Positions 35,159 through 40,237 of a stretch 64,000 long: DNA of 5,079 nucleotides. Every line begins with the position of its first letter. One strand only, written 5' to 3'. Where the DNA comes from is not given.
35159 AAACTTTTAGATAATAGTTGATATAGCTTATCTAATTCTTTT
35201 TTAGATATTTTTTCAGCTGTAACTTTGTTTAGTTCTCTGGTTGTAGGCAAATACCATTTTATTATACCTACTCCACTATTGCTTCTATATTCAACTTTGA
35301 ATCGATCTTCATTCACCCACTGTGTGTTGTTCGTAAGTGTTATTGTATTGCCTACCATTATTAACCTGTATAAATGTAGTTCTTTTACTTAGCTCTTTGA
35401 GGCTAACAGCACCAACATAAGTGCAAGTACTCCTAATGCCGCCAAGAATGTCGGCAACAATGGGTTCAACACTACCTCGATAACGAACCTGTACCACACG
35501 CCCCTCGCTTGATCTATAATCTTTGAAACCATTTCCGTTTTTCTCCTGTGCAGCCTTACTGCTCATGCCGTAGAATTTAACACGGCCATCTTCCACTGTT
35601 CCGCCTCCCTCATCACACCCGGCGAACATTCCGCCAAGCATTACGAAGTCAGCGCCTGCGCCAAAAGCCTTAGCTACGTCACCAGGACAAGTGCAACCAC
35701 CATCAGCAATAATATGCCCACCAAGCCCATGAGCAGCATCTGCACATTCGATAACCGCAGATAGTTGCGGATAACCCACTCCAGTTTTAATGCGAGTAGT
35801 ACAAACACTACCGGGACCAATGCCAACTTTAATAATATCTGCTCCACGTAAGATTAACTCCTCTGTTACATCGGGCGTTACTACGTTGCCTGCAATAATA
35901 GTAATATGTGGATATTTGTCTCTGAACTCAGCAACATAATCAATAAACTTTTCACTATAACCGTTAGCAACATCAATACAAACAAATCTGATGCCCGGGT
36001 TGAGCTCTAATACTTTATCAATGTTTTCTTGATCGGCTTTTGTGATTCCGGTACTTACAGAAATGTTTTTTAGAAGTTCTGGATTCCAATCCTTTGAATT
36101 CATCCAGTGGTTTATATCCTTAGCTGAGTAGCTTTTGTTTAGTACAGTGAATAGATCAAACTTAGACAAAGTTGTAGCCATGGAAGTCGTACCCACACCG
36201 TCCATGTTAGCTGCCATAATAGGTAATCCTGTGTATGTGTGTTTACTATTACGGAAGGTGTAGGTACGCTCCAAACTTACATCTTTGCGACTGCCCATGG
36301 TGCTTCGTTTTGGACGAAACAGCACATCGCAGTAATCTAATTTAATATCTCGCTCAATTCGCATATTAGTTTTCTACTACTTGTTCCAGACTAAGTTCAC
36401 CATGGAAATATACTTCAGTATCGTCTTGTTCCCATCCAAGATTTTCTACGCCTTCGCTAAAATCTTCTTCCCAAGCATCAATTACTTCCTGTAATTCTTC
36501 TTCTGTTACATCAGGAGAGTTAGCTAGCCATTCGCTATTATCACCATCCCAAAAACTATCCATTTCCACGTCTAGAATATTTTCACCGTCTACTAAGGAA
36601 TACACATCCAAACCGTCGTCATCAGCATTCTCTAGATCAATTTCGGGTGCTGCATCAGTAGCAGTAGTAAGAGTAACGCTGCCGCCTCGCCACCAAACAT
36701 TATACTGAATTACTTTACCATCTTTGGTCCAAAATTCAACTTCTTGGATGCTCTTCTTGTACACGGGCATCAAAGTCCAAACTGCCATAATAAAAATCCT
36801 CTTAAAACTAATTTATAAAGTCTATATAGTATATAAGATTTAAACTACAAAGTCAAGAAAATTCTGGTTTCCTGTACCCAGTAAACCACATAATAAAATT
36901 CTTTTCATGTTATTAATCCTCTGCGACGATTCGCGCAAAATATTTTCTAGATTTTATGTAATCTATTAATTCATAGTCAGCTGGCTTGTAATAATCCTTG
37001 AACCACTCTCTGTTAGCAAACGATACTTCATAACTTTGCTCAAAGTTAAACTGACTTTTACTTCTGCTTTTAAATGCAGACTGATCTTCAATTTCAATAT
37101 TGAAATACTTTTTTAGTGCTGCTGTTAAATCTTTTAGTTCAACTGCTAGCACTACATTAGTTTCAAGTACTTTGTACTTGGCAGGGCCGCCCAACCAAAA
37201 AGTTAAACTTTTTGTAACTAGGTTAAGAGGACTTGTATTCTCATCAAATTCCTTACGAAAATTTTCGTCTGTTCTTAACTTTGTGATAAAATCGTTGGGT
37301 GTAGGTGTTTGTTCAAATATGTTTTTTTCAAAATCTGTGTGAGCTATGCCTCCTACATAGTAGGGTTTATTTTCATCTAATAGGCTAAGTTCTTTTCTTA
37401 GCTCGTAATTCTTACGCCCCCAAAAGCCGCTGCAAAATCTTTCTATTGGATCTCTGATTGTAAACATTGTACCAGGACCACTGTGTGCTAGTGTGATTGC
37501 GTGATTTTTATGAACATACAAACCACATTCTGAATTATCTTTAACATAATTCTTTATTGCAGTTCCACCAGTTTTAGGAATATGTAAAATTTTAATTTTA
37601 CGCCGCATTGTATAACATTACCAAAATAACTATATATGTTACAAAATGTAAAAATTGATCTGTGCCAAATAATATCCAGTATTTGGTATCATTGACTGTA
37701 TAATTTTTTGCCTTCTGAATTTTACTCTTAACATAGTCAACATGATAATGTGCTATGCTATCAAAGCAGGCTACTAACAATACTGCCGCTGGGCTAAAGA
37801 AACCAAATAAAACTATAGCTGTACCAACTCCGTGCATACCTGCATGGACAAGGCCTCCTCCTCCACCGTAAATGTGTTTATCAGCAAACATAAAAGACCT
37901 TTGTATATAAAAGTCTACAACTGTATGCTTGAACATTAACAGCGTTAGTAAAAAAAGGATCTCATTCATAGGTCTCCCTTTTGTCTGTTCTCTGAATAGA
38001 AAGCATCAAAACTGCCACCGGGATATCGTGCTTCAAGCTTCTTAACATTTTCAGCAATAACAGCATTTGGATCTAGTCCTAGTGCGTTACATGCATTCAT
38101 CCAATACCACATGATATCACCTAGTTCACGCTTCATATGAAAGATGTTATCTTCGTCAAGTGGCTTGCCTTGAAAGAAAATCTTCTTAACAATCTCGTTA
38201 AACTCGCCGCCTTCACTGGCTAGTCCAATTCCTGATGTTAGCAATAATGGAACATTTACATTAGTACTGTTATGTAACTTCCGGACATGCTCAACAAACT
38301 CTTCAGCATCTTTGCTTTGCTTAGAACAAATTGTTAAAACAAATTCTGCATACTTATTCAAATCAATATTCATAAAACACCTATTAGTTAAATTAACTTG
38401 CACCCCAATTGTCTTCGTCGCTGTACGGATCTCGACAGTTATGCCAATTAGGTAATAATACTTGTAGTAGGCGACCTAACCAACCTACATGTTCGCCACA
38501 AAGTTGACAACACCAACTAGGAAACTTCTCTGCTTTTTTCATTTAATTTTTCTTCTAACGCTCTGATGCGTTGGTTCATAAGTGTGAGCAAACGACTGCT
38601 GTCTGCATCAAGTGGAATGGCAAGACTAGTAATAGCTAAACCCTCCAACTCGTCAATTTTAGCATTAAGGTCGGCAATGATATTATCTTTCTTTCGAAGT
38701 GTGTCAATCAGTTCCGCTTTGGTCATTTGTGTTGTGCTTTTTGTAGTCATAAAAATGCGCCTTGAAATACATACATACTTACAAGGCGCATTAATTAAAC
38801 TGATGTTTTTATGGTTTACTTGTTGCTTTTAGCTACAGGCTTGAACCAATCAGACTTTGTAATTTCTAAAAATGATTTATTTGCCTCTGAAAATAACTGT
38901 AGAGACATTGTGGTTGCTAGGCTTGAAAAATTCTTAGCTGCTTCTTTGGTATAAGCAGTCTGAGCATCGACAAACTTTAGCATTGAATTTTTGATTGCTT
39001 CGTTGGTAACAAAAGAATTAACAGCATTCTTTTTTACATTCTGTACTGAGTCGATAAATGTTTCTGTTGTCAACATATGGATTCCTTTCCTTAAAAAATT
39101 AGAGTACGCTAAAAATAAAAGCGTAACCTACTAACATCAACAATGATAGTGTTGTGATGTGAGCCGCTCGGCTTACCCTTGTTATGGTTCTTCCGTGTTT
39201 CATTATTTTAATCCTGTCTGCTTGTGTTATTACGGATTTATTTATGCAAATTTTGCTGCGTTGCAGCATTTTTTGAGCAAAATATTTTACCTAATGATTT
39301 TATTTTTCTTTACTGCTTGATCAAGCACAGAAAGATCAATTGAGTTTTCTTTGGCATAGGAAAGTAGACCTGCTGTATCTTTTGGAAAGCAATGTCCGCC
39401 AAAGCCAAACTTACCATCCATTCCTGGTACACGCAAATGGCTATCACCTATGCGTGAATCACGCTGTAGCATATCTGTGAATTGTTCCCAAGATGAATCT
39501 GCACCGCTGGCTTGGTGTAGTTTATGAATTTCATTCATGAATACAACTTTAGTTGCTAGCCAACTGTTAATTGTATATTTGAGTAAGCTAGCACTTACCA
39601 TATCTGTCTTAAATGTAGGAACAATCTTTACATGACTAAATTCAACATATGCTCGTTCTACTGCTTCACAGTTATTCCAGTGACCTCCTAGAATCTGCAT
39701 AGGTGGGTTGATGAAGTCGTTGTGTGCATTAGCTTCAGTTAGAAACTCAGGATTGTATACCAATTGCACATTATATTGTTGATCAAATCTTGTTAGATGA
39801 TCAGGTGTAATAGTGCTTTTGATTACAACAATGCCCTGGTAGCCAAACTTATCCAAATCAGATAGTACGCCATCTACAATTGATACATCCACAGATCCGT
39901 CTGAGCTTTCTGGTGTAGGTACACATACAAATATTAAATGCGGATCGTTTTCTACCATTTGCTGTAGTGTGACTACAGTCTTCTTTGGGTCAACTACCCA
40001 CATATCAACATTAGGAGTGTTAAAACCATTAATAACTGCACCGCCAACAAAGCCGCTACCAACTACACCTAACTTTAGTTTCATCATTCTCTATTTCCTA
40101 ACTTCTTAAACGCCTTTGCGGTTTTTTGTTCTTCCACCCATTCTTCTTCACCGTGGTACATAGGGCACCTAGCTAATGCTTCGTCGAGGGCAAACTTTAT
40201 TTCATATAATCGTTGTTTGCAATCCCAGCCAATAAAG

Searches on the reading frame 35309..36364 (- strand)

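Call 68: search_protein_families(library=pfam, proteins=[window:35309-36364:-], max_evalue=0.00001)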
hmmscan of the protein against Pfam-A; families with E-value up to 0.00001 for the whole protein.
window:35309-36364:- (351 aa): 1 family
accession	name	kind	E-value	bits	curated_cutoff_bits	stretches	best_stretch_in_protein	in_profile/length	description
PF00478.31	IMPDH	-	7.1e-72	242.7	25.6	1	9-336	2-336/345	IMP dehydrogenase / GMP reductase domain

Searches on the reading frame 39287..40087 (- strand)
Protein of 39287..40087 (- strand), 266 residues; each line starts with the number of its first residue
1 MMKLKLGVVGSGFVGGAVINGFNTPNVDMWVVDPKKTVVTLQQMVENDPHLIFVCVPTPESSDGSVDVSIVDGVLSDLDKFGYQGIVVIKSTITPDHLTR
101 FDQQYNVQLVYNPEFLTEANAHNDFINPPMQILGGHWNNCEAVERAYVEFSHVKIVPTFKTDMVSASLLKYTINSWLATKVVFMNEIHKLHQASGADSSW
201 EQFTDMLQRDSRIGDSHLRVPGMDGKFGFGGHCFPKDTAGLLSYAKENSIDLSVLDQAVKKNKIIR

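Call 68: search_protein_families(library=pfam, proteins=[window:39287-40087:-], max_evalue=0.00001)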
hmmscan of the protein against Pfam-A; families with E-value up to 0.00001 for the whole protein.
window:39287-40087:- (266 aa): 2 families
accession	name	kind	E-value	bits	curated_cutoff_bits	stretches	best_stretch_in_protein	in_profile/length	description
PF00984.24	UDPG_MGDP_dh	-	7.8e-19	68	25.4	1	165-263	2-93/94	UDP-glucose/GDP-mannose dehydrogenase family, central domain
PF03721.20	UDPG_MGDP_dh_N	-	3e-17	63.2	27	1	50-141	78-180/187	UDP-glucose/GDP-mannose dehydrogenase family, NAD binding domain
